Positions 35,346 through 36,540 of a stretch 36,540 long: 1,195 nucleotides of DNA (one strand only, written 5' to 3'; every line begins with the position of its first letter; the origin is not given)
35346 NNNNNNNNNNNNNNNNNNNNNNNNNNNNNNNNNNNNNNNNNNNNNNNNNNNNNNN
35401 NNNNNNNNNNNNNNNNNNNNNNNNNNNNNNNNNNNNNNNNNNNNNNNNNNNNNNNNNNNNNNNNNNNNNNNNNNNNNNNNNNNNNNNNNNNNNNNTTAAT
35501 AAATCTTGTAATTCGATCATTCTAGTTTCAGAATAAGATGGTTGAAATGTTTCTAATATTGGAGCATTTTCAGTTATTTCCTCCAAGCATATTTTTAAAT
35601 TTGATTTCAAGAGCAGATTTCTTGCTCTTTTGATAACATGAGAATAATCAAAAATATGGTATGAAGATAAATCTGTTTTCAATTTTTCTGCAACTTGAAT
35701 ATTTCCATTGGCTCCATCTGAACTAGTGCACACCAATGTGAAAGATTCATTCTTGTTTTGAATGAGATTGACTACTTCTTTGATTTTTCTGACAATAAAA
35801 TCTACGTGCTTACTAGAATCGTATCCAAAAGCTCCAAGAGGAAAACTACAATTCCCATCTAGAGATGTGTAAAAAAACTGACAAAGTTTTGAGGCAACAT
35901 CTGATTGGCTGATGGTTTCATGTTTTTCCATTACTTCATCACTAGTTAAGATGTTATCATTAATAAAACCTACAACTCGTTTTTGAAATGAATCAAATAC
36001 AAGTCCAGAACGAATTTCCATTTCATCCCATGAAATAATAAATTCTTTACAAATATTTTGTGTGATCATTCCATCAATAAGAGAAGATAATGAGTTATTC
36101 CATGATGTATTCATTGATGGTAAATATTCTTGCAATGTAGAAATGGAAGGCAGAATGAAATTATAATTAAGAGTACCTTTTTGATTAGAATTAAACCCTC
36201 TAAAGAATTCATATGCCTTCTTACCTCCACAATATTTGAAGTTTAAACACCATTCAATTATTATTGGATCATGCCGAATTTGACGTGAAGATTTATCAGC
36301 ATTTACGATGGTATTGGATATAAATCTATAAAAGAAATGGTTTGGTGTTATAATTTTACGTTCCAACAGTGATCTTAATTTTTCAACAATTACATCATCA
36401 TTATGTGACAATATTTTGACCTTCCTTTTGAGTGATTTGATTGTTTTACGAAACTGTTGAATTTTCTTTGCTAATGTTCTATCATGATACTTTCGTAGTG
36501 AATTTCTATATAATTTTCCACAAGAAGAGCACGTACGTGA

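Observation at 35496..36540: Apparently intact P-element/THAP9-family transposase gene in a yeast-like genome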

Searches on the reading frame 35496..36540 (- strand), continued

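Call 34: search_solved_structures(query=A1, max_evalue=10, show_alignments=2)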
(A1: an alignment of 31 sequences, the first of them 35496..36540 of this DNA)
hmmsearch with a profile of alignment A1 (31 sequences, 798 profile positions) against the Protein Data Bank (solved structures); distinct sequences matched with E-value up to 10: 45.
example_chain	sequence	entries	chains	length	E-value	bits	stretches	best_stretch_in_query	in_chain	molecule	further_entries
6p5a_A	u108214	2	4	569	9.9e-14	54.1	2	256-478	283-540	Transposable element P transposase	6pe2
9l8b_A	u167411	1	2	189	2.7e-10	42.7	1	656-787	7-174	exodeoxyribonuclease III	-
9mrd_A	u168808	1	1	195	1.6e-07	33.6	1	656-787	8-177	exodeoxyribonuclease III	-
9mrc_A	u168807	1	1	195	2.6e-07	32.9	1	656-787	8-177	exodeoxyribonuclease III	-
9l85_A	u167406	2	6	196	1e-06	30.9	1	657-788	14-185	exodeoxyribonuclease III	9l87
9l8a_A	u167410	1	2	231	2.6e-06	29.6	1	656-788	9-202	exodeoxyribonuclease III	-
6a45_A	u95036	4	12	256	1.3e-05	27.2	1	654-787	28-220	Three prime repair exonuclease 2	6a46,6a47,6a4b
7t2s_A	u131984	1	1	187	0.0001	24.3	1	657-782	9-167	3'-5' exonuclease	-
1y97_A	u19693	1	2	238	0.00021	23.2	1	656-787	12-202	Three prime repair exonuclease 2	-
5yws_A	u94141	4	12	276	0.011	17.6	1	653-787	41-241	Three-prime repair exonuclease 1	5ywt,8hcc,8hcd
5ywu_A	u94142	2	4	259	0.014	17.2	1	655-787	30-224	Three-prime repair exonuclease 1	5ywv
8hch_A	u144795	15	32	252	0.015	17.1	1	655-787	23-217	Three-prime repair exonuclease 1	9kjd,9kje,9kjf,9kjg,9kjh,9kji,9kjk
6w10_A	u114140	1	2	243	0.017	17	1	656-787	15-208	Three-prime repair exonuclease 1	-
2o4g_A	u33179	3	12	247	0.018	16.8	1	656-787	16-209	Three prime repair exonuclease 1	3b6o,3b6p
2oa8_A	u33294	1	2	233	0.02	16.8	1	656-787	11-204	Three prime repair exonuclease 1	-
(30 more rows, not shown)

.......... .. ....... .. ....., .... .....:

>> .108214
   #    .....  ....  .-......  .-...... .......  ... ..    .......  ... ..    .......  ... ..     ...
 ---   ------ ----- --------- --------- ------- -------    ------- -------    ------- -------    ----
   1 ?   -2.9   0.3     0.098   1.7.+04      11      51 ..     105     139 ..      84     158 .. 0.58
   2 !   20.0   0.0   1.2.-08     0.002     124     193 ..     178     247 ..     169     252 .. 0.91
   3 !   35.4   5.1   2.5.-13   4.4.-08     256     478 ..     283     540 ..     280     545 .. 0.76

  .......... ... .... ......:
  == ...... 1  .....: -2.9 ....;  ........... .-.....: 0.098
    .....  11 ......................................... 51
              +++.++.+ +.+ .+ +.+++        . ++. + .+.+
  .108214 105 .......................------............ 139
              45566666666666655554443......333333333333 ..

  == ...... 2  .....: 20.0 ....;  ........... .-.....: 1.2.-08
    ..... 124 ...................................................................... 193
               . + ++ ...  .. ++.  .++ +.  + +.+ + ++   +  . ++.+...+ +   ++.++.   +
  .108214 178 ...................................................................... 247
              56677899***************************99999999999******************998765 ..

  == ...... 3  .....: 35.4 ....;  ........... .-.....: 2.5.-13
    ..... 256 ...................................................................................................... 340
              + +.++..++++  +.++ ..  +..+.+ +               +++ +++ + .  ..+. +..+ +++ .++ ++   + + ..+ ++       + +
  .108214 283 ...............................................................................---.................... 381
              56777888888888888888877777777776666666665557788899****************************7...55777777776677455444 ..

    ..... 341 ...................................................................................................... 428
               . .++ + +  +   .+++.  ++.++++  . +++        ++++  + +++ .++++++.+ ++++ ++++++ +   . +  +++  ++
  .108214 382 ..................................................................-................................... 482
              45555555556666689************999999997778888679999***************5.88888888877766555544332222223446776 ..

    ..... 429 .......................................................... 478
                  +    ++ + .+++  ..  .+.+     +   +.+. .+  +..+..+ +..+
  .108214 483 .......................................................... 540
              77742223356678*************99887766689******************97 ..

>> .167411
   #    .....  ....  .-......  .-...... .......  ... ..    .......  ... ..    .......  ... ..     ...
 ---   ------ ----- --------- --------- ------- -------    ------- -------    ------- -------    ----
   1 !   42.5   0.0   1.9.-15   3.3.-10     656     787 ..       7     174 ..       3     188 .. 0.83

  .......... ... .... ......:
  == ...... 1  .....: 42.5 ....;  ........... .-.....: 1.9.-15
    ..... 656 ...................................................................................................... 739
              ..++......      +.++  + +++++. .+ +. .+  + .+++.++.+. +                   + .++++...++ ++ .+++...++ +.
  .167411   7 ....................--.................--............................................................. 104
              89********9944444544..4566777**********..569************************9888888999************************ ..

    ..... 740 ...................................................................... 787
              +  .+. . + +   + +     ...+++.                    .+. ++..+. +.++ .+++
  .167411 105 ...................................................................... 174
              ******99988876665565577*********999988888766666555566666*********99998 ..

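Call 35: find_homologous_proteins(query=A1, max_evalue=0.00001)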
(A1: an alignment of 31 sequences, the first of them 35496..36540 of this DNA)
Query A1 (31 sequences) (348 aa, profile of the alignment): 2 proteins with E <= 0.00001 among 8000 candidates.
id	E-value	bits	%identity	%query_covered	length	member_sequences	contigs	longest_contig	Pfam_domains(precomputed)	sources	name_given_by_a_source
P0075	5.8e-167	576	21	93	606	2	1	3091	-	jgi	-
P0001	1.2e-52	198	55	42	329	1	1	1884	-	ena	-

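Call 46: predict_structure(alignment_id=A1)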
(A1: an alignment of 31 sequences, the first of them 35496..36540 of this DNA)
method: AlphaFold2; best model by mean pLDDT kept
length: 348 residues; sequences in the alignment: 31
mean_pLDDT: 81.4   pTM: 0.63
mean pLDDT of the five models: 81.4, 80.4, 79.3, 79.1, 78.1
residues with pLDDT >= 90: 156; 70-90: 116; 50-70: 47; < 50: 29
segments of 3 or more residues with pLDDT < 50: 42-46, 318-337
pLDDT, mean of each block of 10 residues (from residue 1): 67 65 82 79 55 90 94 93 89 95 92 76 73 91 69 92 96 91 83 74 80 91 94 91 95 95 96 92 97 92 81 59 38 44 53
secondary structure, 60 per line:
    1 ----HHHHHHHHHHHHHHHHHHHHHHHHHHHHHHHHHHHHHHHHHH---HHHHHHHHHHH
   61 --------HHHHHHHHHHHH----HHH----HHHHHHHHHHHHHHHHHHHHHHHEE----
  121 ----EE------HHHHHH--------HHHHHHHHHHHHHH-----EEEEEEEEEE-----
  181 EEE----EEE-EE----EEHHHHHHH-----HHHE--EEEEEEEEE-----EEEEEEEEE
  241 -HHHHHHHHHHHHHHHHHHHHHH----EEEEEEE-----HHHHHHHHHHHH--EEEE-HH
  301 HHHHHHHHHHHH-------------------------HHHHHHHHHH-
elements in order: H5-46 H50-60 H69-80 H92-114 H133-138 H147-160 E166-175 E181-183 E188-190 H200-206 E218-226 E232-240 H242-263 E268-274 H280-291 E294-297 H299-312 H338-347

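Call 50: fold_search(model_id=the predicted structure, library=pdb)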
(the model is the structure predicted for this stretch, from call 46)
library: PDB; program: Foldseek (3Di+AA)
matches with E <= 10: 536; with E <= 0.001: 2
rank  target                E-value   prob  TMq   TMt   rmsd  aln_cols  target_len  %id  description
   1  6pe2_A                4.1e-08  1.00  0.38  0.31   9.6       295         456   17  Drosophila P element transposase strand transfer complex (released 2019-10-30)
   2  6p5a_A                4.6e-08  1.00  0.37  0.31   7.0       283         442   18  Drosophila P element transposase strand transfer complex (released 2019-10-30)
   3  6dwz_A                2.1e-03  0.98  0.26  0.20  13.2       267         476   13  Hermes transposase deletion dimer complex with (C/G) DNA (released 2018-09-19)
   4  5i4a_C                2.7e-03  1.00  0.20  0.12   6.8       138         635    8  X-ray crystal structure of Marinitoga piezophila Argonaute in complex with 5' OH guide RNA (released 2016-03-30)
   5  3hos_A                4.2e-03  0.51  0.20  0.20  19.2       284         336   11  Crystal structure of the mariner Mos1 paired end complex with Mg (released 2009-09-22)
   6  3hot_B                4.8e-03  0.57  0.19  0.20  25.0       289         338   10  Crystal structure of the Mos1 mariner paired end complex with Mn (released 2009-09-22)
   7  4d1q_G                6.5e-03  0.91  0.25  0.19  13.2       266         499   15  Hermes transposase bound to its terminal inverted repeat (released 2014-07-30)
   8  4u7b_A                1.1e-02  0.35  0.18  0.19  20.9       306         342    9  Crystal structure of a pre-cleavage Mos1 transpososome (released 2015-02-11)
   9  3hos_B                2.9e-02  0.15  0.16  0.16  21.9       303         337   10  Crystal structure of the mariner Mos1 paired end complex with Mg (released 2009-09-22)
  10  5aoy                  3.3e-02  0.75  0.22  0.30  12.7       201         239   12  Structure of mouse Endonuclease V (released 2016-05-04)
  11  5i4a_A                4.0e-02  0.91  0.20  0.12   6.0       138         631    9  X-ray crystal structure of Marinitoga piezophila Argonaute in complex with 5' OH guide RNA (released 2016-03-30)
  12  3hot_A                4.6e-02  0.25  0.20  0.20  21.4       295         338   10  Crystal structure of the Mos1 mariner paired end complex with Mn (released 2009-09-22)
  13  5f7p_A                4.9e-02  0.57  0.19  0.19  14.4       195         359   11  Rok Repressor Lmo0178 from Listeria monocytogenes (released 2016-09-07)
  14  5ux0_D                5.9e-02  0.91  0.21  0.12   6.3       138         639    6  X-ray crystal structure of Marinitoga piezophila Argonaute in complex with 5' OH guide RNA and target DNA (released 2017-05-03)
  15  6t3e_B                5.9e-02  0.12  0.13  0.14  17.0       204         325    7  Structure of Thermococcus litoralis Delta(1)-pyrroline-2-carboxylate reductase in complex with NADH and L-proline (released 2020-05-13)
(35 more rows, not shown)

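Call 53: list_cluster_members(proteins=[P0018, P0023, P0024, P0026, P0027, P0029, P0034, P0035, P0045, P0050])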
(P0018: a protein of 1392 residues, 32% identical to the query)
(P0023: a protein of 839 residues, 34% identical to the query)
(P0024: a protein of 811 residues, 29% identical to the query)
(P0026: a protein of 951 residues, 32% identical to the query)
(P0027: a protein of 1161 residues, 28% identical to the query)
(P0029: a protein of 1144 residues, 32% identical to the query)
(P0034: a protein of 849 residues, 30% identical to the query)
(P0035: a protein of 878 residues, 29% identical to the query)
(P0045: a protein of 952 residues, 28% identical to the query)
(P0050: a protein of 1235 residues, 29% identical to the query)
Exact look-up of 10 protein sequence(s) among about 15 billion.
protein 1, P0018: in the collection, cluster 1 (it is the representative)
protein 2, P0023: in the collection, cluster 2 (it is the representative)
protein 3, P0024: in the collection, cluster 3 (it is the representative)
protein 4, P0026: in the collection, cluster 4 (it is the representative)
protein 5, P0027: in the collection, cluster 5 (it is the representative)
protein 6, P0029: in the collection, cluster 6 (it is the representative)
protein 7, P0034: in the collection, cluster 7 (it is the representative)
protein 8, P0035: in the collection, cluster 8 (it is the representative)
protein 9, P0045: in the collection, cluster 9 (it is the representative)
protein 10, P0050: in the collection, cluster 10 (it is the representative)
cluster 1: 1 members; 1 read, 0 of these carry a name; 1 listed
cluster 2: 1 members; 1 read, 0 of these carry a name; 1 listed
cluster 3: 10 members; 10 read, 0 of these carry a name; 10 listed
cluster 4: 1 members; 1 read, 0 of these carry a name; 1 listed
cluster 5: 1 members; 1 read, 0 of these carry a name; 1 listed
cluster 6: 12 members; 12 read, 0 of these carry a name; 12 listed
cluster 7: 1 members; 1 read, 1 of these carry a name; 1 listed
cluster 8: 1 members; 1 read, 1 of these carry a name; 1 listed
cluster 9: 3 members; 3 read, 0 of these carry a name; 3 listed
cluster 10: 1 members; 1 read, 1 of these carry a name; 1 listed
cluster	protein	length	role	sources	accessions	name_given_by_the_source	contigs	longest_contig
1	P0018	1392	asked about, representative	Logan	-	-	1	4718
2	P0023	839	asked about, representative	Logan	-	-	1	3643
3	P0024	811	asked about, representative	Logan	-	-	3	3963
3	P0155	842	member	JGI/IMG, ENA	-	-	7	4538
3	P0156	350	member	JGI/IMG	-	-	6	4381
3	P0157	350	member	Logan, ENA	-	-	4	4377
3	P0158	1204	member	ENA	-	-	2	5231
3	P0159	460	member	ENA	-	-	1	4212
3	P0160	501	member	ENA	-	-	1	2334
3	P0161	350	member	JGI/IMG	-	-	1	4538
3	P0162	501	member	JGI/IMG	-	-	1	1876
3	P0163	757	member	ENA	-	-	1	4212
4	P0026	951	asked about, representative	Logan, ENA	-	-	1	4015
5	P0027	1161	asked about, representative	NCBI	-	-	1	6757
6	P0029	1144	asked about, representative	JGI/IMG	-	-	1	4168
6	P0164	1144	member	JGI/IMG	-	-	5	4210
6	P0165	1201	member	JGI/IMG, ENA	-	-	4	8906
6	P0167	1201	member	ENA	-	-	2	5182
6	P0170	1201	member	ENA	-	-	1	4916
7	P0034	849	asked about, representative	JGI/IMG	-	hypothetical protein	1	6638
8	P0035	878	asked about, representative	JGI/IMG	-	DNA polymerase III epsilon subunit-like protein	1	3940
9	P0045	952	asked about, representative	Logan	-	-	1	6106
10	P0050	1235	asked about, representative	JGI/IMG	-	hypothetical protein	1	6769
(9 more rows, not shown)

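Call 54: find_encoding_contigs(protein=P0165, flank=10000, max_places=6)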
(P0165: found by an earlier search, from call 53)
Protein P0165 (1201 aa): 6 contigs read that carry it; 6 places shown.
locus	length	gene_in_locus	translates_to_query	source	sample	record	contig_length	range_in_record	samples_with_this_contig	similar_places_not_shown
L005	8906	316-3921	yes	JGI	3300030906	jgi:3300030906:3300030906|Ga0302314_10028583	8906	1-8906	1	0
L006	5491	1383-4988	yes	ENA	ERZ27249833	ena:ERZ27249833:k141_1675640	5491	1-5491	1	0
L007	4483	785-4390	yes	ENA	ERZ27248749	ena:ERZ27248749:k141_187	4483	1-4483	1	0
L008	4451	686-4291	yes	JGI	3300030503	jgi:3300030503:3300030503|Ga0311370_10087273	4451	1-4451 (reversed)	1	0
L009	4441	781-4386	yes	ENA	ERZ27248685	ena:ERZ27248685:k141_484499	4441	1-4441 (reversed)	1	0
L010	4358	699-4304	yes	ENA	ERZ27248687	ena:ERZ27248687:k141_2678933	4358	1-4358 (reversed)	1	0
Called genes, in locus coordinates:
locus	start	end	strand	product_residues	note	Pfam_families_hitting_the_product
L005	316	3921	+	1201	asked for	PF21787:TNP-like_RNaseH_N, PF00929:RNase_T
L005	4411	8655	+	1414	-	PF00078:RVT_1, PF17919:RT_RNaseH_2, PF17917:RT_RNaseH, PF17921:Integrase_H2C2, PF00665:rve, PF00385:Chromo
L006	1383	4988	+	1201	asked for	PF21787:TNP-like_RNaseH_N, PF00929:RNase_T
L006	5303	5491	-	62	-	?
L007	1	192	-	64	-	?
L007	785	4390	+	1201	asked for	PF21787:TNP-like_RNaseH_N, PF00929:RNase_T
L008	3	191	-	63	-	?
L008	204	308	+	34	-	-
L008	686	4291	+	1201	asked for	PF21787:TNP-like_RNaseH_N, PF00929:RNase_T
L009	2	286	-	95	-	?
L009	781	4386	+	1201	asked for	PF21787:TNP-like_RNaseH_N, PF00929:RNase_T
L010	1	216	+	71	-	?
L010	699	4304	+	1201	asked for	PF21787:TNP-like_RNaseH_N, PF00929:RNase_T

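Call 55: find_encoding_contigs(protein=P0164, flank=10000, max_places=6)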
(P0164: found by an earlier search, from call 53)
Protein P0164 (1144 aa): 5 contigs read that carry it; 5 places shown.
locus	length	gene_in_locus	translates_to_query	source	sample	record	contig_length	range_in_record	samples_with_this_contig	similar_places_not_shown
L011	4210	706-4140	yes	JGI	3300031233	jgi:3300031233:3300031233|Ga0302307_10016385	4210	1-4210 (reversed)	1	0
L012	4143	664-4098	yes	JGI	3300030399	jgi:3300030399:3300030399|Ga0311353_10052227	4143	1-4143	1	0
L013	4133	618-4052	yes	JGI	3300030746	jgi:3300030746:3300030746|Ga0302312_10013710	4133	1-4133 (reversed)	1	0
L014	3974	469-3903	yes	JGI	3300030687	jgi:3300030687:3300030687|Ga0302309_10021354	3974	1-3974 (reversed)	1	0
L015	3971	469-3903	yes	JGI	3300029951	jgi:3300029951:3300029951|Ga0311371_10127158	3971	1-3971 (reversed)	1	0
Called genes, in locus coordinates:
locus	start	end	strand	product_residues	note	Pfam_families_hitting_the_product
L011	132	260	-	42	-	-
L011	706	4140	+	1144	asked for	PF21787:TNP-like_RNaseH_N, PF00929:RNase_T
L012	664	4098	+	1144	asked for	PF21787:TNP-like_RNaseH_N, PF00929:RNase_T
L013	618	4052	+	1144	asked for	PF21787:TNP-like_RNaseH_N, PF00929:RNase_T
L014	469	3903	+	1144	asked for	PF21787:TNP-like_RNaseH_N, PF00929:RNase_T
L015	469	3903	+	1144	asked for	PF21787:TNP-like_RNaseH_N, PF00929:RNase_T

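Call 60: search_protein_families(library=pfam, proteins=[P0165], max_evalue=0.1)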
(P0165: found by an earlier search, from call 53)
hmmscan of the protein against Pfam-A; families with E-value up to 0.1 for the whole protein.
P0165 (1201 aa): 2 families
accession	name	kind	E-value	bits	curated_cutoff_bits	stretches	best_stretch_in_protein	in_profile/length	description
PF21787.3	TNP-like_RNaseH_N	-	1.6e-13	51.6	24.6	1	364-506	3-136/137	TNP-like, RNase H N-terminal domain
PF00929.31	RNase_T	-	1.2e-11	45.8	24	1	1034-1179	24-164/164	Exonuclease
